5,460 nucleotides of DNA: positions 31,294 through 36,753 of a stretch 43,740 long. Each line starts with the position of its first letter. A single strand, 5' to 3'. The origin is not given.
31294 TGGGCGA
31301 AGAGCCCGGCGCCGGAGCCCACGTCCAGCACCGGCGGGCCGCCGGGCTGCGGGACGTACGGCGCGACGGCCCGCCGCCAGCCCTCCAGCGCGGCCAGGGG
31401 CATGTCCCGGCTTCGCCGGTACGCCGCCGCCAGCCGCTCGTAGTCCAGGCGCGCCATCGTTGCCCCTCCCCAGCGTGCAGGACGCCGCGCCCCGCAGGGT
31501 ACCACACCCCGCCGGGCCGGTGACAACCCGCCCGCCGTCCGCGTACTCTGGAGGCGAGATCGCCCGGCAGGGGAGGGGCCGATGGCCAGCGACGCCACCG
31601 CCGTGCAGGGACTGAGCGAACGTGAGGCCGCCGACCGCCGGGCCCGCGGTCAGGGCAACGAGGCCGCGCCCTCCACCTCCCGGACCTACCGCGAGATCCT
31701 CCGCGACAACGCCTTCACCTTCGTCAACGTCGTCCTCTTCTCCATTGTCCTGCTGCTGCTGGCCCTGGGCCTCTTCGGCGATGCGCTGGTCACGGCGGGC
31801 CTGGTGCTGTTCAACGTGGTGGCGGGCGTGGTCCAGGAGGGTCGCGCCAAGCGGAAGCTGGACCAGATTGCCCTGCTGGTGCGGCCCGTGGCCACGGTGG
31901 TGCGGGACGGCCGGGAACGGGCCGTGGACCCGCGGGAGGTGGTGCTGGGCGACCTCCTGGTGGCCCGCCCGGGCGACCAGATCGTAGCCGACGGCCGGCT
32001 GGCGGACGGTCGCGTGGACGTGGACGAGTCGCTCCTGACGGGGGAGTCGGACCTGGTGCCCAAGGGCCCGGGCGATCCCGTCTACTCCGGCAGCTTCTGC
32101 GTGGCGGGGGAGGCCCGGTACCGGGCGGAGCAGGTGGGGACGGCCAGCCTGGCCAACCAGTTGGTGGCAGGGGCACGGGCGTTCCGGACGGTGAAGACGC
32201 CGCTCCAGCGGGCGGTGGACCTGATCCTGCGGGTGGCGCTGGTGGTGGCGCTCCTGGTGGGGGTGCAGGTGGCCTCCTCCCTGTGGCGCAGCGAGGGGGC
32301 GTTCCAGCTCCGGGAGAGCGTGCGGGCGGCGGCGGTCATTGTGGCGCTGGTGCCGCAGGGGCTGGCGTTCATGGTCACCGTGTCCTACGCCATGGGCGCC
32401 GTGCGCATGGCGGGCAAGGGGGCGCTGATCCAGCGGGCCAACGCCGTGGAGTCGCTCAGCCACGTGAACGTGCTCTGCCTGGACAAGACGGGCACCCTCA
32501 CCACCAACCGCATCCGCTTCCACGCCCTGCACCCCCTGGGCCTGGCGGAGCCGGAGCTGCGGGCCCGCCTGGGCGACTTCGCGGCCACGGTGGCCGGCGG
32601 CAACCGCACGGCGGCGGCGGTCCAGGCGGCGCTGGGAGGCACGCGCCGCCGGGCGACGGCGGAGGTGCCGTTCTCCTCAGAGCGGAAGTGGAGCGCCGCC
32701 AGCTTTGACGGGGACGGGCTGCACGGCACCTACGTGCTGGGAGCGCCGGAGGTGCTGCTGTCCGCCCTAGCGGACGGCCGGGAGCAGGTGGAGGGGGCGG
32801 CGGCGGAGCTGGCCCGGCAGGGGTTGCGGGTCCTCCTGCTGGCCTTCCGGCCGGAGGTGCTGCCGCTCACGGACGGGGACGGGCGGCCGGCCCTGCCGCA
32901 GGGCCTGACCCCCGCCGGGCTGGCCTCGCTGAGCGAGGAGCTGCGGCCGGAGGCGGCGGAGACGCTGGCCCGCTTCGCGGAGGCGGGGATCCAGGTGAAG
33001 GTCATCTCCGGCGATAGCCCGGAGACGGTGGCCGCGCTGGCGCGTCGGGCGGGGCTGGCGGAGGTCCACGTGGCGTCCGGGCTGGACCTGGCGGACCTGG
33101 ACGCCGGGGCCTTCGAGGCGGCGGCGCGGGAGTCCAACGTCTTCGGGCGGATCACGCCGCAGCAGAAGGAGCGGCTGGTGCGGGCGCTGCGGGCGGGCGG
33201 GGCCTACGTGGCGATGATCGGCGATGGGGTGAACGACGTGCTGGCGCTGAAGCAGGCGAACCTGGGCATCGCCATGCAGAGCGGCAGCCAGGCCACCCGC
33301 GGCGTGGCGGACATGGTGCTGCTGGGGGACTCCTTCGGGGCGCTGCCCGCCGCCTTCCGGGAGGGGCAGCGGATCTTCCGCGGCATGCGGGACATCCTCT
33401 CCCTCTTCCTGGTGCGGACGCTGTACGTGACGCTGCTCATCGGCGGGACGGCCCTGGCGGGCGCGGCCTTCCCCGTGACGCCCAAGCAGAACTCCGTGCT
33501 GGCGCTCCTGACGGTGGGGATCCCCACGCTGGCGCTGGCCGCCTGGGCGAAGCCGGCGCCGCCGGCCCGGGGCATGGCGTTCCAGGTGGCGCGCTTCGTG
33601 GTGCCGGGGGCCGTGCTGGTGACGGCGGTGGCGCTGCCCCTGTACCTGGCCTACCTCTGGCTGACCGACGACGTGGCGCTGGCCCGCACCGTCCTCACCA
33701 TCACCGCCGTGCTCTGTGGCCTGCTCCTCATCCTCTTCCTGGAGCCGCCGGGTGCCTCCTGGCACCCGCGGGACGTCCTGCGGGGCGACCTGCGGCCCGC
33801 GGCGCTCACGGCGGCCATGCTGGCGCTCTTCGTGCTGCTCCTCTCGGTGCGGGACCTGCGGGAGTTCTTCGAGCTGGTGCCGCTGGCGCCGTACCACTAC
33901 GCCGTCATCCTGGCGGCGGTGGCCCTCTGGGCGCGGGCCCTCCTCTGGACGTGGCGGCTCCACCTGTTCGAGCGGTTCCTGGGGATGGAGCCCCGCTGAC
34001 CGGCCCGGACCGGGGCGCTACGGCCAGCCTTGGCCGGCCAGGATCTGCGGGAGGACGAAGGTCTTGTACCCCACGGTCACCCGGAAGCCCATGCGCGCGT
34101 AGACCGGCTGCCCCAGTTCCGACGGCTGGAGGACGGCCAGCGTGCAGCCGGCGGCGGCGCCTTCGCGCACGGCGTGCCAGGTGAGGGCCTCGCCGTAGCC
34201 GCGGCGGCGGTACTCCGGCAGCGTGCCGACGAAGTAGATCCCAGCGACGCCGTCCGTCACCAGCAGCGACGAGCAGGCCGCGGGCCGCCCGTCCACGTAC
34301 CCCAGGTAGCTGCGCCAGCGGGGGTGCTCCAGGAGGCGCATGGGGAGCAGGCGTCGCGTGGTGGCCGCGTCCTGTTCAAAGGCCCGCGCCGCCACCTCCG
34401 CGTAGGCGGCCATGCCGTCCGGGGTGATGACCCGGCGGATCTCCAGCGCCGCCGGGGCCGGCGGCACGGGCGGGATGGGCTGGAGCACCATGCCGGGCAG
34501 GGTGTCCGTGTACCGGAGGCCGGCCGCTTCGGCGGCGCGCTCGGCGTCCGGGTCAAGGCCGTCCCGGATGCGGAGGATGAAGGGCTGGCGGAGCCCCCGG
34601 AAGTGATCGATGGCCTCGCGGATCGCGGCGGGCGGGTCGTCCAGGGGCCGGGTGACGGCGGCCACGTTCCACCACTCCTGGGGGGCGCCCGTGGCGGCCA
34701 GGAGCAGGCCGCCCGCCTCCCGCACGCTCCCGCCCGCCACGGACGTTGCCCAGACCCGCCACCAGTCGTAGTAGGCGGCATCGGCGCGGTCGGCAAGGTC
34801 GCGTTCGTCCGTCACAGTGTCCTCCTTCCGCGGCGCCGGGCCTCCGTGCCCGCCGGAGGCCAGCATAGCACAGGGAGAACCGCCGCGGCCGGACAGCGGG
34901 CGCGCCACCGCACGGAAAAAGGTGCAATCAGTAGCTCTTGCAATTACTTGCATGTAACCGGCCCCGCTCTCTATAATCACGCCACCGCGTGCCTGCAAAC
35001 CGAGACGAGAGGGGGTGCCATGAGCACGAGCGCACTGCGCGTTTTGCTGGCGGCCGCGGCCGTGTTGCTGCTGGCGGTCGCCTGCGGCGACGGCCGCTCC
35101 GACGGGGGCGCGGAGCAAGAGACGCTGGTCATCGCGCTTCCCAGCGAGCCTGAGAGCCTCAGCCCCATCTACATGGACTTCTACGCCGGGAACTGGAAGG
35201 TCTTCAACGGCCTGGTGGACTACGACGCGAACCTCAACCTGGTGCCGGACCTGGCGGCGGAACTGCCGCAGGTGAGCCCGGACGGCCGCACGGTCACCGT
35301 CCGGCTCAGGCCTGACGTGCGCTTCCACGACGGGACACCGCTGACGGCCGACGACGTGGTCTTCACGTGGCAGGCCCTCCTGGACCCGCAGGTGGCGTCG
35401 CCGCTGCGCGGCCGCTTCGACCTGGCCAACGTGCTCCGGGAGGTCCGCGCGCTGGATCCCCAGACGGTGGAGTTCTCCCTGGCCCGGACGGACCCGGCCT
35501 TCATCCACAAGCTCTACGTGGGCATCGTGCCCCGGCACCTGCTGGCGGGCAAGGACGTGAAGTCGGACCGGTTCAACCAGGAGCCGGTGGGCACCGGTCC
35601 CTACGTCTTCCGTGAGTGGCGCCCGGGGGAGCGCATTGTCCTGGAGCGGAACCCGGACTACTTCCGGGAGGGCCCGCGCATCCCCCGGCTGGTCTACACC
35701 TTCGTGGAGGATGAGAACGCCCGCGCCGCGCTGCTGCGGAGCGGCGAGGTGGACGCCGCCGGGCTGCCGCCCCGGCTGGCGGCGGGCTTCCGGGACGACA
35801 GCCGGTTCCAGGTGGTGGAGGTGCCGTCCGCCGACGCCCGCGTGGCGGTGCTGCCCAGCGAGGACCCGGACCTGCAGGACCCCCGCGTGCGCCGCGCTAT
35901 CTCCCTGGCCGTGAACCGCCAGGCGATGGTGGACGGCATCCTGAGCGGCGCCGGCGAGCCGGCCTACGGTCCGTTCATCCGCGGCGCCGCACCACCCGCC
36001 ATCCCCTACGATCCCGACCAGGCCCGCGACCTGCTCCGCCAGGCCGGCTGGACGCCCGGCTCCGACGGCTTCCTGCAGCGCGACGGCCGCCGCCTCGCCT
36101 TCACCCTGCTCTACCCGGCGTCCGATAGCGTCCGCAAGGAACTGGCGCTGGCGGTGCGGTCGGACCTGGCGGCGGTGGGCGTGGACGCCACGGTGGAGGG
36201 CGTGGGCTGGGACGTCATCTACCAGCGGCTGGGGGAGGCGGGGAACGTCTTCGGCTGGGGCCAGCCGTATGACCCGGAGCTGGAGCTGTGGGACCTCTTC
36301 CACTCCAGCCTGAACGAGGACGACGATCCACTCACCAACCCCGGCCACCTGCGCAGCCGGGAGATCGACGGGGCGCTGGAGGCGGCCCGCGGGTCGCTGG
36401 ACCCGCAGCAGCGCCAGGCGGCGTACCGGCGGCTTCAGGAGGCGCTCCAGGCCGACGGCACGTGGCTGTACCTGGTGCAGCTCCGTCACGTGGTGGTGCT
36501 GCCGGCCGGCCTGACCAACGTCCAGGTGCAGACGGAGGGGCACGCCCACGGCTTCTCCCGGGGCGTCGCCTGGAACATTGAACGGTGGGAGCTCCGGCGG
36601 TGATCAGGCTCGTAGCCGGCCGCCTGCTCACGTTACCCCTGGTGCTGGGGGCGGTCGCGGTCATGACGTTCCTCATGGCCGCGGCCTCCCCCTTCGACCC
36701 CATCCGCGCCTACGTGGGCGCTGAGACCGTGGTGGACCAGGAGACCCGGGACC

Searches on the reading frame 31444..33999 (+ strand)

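Call 45: search_protein_families(library=pfam, proteins=[window:31444-33999:+], max_evalue=0.0001)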
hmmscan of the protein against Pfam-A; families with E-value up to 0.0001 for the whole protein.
window:31444-33999:+ (851 aa): 4 families
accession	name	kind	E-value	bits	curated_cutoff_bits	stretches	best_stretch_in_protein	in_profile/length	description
PF00122.25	E1-E2_ATPase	-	1.1e-43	149.3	28.1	1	146-324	3-180/181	E1-E2 ATPase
PF00702.32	Hydrolase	-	7.5e-17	62.8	26.4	1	342-606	2-191/191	haloacid dehalogenase-like hydrolase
PF08282.18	Hydrolase_3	-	1.7e-05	25.1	20.9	0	578-626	195-243/255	haloacid dehalogenase-like hydrolase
PF12710.13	HAD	-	3.3e-05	24.8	27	1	496-603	81-189/189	haloacid dehalogenase-like hydrolase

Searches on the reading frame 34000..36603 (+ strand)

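Call 45: search_protein_families(library=pfam, proteins=[window:34000-36603:+], max_evalue=0.0001)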
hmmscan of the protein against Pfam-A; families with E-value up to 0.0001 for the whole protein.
window:34000-36603:+ (867 aa): 1 family
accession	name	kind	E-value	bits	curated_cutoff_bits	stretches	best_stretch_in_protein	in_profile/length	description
PF00496.27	SBP_bac_5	-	1e-86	291.8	32.4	1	414-760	2-353/368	Bacterial extracellular solute-binding proteins, family 5 Middle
